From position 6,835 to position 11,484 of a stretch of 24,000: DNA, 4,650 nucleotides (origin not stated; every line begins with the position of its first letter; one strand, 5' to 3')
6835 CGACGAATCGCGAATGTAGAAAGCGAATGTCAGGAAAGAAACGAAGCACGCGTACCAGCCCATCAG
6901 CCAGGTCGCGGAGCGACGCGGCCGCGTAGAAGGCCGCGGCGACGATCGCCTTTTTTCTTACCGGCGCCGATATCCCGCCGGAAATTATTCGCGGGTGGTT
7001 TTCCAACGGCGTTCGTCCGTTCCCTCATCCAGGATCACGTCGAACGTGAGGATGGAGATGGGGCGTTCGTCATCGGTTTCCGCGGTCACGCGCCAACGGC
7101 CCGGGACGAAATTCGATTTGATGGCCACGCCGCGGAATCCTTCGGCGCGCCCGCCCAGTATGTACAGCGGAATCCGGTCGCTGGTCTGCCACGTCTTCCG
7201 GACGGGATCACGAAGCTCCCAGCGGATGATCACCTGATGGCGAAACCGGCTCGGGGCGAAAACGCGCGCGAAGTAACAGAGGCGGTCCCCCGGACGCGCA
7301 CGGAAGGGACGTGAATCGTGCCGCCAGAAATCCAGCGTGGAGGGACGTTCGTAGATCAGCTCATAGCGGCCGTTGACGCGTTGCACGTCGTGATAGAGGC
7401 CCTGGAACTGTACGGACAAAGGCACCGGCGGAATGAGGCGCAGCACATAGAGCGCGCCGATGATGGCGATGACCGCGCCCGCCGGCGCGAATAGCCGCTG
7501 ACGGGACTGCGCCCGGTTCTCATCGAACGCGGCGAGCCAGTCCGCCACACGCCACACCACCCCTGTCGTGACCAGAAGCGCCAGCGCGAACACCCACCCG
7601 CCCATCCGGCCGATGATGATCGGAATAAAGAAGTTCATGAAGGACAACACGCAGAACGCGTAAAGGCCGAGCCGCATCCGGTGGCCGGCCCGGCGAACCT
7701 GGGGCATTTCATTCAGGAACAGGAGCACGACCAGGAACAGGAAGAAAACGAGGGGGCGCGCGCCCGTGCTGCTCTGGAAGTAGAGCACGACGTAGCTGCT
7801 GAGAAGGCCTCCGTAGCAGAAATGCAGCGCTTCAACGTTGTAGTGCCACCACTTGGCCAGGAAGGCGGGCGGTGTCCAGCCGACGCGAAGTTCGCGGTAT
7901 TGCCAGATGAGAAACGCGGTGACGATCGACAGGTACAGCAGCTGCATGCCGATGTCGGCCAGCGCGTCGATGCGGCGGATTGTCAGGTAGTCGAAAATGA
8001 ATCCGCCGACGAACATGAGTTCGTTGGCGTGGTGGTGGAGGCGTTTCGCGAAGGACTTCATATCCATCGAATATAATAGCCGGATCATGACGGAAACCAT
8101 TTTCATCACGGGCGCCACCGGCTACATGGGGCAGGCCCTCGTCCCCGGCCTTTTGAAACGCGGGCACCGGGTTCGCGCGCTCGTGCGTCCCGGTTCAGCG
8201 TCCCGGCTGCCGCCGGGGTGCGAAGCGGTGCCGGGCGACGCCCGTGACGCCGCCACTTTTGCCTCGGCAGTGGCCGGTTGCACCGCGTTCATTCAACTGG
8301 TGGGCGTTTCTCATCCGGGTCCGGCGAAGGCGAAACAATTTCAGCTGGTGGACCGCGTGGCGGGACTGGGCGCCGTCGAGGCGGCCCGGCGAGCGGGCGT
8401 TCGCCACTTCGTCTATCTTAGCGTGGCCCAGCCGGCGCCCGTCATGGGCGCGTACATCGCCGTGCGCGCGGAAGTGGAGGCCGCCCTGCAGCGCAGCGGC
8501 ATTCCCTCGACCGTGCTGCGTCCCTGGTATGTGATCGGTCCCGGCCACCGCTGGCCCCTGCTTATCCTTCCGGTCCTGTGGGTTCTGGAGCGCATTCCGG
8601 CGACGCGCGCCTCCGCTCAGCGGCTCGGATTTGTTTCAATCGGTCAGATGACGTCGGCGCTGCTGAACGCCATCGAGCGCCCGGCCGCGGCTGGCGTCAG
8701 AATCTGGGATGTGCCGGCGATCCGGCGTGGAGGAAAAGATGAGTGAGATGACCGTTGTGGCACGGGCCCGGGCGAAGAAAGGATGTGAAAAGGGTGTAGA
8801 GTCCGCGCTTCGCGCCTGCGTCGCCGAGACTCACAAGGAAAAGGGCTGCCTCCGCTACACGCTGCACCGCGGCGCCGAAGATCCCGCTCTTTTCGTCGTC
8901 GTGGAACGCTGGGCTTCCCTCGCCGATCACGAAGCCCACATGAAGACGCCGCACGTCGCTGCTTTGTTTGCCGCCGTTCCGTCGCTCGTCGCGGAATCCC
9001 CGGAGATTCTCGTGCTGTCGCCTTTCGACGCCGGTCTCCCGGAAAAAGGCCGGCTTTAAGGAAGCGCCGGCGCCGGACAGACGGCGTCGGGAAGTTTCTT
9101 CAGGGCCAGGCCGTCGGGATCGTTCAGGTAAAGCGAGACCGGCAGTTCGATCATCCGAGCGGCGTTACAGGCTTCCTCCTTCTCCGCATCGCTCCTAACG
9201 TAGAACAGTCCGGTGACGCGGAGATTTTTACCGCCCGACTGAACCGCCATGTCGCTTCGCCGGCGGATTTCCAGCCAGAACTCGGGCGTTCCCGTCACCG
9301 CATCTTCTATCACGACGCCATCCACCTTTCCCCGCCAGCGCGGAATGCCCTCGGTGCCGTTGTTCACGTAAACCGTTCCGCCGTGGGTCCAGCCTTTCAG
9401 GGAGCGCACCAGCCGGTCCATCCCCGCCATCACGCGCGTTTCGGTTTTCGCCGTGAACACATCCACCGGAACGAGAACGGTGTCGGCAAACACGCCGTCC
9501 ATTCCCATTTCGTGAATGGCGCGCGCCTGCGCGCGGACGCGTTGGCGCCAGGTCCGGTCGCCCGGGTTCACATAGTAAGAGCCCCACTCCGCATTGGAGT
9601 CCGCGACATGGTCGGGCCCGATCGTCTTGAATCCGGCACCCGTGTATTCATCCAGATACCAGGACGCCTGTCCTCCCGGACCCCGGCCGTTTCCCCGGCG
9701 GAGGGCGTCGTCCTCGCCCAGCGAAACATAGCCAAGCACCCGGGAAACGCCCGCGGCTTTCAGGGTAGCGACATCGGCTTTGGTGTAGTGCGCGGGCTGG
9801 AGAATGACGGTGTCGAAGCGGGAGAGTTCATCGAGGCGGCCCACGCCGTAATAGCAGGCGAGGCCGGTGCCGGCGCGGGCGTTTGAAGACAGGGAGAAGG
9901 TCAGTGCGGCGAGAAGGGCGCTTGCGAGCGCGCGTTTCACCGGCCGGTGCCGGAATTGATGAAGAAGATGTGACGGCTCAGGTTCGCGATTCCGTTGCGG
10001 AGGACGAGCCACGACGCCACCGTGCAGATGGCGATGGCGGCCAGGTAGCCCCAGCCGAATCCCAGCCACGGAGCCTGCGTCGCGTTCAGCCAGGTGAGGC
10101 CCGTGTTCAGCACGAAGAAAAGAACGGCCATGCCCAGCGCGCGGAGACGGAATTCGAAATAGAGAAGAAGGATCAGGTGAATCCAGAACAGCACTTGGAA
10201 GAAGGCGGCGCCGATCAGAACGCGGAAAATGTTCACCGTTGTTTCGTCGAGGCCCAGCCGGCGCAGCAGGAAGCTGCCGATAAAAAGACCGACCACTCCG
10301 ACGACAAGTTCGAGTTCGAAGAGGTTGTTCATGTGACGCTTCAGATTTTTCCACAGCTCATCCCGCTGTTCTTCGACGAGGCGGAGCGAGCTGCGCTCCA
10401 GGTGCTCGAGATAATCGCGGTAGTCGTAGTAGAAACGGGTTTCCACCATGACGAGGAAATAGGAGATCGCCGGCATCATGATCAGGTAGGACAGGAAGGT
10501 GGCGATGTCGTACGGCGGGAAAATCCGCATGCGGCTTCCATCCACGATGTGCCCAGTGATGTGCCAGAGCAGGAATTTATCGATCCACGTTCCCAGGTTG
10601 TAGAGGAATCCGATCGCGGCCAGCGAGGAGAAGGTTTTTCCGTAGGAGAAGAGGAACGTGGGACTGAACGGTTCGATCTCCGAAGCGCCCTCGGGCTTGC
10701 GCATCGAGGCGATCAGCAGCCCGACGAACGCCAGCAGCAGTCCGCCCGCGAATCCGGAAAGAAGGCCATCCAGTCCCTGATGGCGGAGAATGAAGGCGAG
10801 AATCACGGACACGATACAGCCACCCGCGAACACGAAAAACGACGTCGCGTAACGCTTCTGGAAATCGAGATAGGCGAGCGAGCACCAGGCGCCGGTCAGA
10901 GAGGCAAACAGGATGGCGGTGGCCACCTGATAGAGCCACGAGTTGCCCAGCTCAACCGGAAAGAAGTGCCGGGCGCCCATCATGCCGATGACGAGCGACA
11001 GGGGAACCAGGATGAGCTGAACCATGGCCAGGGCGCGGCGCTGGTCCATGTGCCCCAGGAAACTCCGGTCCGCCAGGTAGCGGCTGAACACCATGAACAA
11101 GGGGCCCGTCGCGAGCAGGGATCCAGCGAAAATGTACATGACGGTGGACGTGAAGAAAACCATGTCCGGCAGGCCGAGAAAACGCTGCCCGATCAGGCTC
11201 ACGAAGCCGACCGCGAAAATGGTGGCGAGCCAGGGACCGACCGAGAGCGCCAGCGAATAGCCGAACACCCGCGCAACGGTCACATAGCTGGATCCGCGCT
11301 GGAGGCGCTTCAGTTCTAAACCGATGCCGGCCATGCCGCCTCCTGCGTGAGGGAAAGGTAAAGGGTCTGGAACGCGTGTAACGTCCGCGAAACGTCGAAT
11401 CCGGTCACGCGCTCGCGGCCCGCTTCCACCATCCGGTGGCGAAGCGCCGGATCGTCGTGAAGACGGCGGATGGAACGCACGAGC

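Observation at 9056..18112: Pel-type exopolysaccharide operon with non-canonical order and content: pelD, solenoid, OM barrel, pelA(deacetylase), pelF, pelG, pelA(hydrolase)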

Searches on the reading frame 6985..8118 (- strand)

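Call 7: search_protein_families(library=pfam, proteins=[window:6985-8118:-], max_evalue=0.001)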
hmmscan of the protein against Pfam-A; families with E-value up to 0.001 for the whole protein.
window:6985-8118:- (377 aa): 1 family
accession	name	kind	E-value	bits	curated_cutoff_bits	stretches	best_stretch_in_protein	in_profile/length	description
PF11141.13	DUF2914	-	4.3e-09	36.4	23.6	1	295-361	3-62/62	Protein of unknown function (DUF2914)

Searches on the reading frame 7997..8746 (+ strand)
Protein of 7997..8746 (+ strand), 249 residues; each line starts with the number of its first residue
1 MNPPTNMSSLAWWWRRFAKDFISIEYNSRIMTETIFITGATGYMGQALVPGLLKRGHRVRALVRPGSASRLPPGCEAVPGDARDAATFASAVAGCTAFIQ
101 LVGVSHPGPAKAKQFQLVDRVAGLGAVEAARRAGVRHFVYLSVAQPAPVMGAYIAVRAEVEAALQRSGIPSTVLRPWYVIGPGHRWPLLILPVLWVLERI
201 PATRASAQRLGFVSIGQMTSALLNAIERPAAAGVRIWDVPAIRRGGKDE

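Call 7: search_protein_families(library=pfam, proteins=[window:7997-8746:+], max_evalue=0.001)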
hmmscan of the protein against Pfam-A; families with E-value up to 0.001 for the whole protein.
window:7997-8746:+ (249 aa): 5 families
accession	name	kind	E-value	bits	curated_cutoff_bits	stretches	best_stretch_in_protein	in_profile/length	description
PF13460.12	NAD_binding_10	-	3.2e-18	66.7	27.2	1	39-176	1-143/184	NAD(P)H-binding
PF05368.20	NmrA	-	6.9e-16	59.1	27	1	31-176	1-150/298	NmrA-like family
PF01370.27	Epimerase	-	2.9e-13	50.2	20.9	1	35-145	1-117/240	NAD dependent epimerase/dehydratase family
PF07993.18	NAD_binding_4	-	2.2e-05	24.2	20.1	1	37-67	1-34/258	Male sterility protein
PF01073.25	3Beta_HSD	-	4.9e-05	22.9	22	1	37-145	2-118/280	3-beta hydroxysteroid dehydrogenase/isomerase family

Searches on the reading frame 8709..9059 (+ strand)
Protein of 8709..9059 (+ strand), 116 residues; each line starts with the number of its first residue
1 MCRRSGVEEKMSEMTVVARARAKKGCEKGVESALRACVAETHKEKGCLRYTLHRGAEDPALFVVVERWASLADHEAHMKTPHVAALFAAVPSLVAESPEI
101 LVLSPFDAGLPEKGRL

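Call 61: search_protein_families(library=pfam, proteins=[window:8709-9059:+], max_evalue=0.1)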
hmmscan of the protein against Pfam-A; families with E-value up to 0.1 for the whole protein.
window:8709-9059:+ (116 aa): 1 family
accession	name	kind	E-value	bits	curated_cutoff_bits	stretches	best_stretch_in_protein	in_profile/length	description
PF03992.22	ABM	-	1.2e-19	70.7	23.1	1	15-87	3-76/78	Antibiotic biosynthesis monooxygenase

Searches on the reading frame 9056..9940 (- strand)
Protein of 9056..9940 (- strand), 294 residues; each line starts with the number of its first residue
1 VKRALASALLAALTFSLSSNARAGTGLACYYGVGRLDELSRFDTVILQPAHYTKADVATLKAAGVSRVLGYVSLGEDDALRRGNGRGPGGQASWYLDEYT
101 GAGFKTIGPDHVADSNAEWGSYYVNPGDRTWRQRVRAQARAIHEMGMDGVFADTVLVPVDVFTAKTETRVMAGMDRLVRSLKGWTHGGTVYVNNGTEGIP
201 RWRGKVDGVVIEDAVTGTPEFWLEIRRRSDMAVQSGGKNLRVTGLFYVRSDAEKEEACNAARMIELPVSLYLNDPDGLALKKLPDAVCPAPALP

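Call 26: search_solved_structures(query=window:9056-9940:-, max_evalue=1, show_alignments=2)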
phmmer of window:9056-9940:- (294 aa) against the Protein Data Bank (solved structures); distinct sequences matched with E-value up to 1: 3.
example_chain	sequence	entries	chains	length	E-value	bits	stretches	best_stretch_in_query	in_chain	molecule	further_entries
5tcb_A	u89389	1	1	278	2.3e-08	37.1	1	28-217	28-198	PelA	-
9cgy_A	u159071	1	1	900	2.7e-08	36.8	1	34-217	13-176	PelA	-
5tsy_A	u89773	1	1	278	1e-07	34.9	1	28-213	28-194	PelA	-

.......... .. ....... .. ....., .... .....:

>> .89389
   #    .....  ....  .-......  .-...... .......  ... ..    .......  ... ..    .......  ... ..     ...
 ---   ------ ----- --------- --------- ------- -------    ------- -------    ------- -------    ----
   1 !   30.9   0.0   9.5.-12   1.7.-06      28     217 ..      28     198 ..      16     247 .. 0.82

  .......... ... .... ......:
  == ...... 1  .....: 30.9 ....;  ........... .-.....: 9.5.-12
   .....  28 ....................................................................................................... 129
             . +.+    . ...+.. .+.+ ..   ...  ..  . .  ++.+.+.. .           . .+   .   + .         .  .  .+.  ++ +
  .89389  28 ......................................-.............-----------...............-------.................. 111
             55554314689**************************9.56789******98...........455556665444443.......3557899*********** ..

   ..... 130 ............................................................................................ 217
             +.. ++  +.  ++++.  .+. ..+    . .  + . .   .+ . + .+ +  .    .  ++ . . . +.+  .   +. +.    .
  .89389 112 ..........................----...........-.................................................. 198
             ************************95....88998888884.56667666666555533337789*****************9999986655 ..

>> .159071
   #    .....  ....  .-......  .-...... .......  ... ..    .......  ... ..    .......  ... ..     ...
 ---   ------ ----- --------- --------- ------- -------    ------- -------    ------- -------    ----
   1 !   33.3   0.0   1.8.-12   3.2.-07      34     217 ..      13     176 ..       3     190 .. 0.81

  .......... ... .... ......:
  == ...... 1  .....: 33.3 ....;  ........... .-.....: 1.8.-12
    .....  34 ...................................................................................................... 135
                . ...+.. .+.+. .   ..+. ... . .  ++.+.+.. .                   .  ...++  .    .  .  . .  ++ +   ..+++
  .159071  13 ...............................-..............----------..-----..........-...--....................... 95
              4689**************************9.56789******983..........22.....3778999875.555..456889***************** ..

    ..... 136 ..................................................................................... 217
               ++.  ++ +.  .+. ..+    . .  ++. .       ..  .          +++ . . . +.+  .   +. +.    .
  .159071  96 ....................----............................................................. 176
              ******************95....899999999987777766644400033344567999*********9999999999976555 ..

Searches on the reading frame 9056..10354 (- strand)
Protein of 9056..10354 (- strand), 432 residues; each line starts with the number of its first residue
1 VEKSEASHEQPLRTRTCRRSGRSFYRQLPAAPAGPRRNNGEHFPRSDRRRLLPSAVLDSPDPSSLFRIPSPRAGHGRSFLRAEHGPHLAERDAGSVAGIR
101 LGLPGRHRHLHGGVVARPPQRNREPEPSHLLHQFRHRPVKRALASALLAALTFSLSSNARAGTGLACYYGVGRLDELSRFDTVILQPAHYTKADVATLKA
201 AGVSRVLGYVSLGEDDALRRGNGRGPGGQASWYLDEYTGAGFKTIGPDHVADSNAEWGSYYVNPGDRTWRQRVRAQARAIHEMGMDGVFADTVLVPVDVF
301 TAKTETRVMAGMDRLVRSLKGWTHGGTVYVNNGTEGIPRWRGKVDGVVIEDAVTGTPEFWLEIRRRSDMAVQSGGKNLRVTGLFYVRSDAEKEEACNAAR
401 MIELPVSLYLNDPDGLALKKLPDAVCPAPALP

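Call 4: search_protein_families(library=pfam, proteins=[window:9056-10354:-], max_evalue=0.01)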
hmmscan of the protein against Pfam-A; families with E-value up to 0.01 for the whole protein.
window:9056-10354:- (432 aa): 1 family
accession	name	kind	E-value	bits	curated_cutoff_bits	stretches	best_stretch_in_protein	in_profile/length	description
PF03537.19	Glyco_hydro_114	-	5.8e-08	32.7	27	1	181-399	18-213/231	Glycoside-hydrolase family GH114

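Call 5: search_protein_families(library=ncbifam, proteins=[window:9056-10354:-], max_evalue=0.01)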
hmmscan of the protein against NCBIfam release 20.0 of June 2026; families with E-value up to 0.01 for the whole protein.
window:9056-10354:- (432 aa): 0 families

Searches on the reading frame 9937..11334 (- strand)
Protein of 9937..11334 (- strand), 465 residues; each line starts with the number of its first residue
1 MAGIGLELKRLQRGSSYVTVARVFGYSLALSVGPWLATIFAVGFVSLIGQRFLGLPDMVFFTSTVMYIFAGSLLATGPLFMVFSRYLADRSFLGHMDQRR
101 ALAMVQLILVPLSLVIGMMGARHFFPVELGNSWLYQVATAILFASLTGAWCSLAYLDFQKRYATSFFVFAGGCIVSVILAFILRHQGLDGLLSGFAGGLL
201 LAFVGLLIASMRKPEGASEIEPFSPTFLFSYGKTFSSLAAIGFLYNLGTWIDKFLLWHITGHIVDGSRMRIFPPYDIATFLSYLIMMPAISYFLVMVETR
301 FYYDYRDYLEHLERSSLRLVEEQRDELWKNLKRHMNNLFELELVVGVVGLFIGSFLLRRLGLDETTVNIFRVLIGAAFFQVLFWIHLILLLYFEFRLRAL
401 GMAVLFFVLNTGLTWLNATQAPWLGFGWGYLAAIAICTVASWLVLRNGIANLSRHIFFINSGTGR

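Call 4: search_protein_families(library=pfam, proteins=[window:9937-11334:-], max_evalue=0.01)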
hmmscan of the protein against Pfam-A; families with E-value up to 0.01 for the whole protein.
window:9937-11334:- (465 aa): 1 family
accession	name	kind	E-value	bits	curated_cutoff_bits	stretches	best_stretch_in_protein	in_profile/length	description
PF16933.10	PelG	-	1.7e-95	321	29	1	1-457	1-452/452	Putative exopolysaccharide Exporter (EPS-E)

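Call 5: search_protein_families(library=ncbifam, proteins=[window:9937-11334:-], max_evalue=0.01)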
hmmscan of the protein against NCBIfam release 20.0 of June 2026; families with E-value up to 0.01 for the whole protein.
window:9937-11334:- (465 aa): 0 families

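Call 34: list_cluster_members(proteins=[P0001, P0121, window:9937-11334:-, window:11316-12746:-, P0003, P0011, P0088, window:3062-4342:-])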
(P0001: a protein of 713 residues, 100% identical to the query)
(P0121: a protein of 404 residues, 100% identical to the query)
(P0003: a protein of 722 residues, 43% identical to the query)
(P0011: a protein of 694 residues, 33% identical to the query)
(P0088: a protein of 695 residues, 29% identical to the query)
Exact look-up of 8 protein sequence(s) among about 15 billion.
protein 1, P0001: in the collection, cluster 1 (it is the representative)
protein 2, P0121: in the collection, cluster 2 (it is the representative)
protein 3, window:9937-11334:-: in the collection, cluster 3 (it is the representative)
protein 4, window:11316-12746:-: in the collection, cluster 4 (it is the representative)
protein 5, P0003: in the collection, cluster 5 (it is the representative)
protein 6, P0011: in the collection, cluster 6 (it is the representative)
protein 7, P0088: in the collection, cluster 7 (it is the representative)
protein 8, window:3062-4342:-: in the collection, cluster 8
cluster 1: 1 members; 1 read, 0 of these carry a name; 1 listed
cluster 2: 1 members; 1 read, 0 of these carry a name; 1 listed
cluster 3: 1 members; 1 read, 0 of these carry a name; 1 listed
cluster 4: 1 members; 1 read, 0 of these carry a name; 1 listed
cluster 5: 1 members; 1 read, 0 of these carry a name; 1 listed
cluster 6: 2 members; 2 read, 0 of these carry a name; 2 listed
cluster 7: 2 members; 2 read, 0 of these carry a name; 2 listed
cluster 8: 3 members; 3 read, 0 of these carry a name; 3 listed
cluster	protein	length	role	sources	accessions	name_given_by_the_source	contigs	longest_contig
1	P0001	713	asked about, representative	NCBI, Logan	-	-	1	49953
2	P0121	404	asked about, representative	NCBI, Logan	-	-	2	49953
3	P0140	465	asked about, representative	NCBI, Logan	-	-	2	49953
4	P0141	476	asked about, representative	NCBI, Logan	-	-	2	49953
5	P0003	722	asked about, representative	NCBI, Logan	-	-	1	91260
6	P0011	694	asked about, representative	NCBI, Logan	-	-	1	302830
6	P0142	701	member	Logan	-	-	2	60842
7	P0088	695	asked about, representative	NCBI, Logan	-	-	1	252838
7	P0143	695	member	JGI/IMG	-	-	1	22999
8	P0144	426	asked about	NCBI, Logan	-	-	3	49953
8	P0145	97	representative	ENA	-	-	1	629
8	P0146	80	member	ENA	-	-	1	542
